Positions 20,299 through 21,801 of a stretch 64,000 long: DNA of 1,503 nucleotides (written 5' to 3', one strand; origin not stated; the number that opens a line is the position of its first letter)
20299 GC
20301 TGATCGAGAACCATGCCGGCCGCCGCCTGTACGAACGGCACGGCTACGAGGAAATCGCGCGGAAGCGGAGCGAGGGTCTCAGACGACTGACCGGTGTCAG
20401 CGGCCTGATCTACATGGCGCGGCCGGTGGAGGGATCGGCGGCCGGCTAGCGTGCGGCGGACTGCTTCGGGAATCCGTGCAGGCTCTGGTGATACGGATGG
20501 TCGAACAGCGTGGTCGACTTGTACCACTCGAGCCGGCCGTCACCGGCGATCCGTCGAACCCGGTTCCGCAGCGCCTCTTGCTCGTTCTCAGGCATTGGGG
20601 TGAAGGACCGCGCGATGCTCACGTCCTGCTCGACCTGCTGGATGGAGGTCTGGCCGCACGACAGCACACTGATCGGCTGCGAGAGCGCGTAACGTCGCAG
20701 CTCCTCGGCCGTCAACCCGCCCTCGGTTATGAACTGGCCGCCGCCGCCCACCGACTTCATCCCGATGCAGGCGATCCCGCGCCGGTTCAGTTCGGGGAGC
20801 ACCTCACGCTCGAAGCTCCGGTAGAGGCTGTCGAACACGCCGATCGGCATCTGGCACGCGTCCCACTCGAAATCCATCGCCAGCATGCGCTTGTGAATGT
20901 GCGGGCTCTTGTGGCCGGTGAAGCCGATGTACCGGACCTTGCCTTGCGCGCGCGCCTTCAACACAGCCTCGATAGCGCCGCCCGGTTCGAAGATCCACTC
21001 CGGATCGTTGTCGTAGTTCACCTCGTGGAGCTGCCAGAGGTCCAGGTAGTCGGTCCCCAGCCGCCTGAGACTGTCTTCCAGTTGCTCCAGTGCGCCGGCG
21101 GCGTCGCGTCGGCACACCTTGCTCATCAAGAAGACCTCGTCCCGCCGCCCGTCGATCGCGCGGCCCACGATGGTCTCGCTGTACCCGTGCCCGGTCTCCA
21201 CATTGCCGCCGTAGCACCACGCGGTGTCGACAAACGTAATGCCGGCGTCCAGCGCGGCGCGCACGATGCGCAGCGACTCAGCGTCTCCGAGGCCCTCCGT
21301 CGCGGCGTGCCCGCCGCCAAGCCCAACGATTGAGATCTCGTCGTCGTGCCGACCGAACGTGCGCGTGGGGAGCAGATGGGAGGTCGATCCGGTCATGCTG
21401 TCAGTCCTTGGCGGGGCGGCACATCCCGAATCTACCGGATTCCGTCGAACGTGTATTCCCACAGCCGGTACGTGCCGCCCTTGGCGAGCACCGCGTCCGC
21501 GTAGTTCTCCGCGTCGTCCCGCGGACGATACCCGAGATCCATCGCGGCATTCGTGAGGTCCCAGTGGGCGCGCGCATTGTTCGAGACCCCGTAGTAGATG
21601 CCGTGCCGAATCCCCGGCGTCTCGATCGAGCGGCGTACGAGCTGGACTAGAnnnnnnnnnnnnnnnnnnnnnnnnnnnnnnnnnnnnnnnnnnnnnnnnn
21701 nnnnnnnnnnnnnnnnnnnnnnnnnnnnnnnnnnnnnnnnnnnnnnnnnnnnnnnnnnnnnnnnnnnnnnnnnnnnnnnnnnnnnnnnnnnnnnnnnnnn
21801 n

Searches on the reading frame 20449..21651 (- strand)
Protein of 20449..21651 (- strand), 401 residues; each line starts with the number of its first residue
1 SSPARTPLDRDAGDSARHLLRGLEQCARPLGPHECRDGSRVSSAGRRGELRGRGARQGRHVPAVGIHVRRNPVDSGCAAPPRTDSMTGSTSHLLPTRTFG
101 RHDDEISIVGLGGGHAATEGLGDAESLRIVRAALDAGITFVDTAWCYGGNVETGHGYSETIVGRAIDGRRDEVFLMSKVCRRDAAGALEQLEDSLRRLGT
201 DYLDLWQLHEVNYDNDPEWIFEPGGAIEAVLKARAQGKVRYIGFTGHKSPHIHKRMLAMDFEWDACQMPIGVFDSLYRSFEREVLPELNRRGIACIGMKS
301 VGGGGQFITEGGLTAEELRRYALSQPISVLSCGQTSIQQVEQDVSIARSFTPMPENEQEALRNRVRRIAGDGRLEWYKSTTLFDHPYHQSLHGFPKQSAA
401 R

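Call 73: search_protein_families(library=pfam, proteins=[window:20449-21651:-], max_evalue=0.001)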
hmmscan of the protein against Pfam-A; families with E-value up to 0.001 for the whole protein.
window:20449-21651:- (401 aa): 1 family
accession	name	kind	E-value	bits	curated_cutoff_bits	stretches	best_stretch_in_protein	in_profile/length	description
PF00248.27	Aldo_ket_red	-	4.3e-33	115.1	24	1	109-304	2-195/291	Aldo/keto reductase family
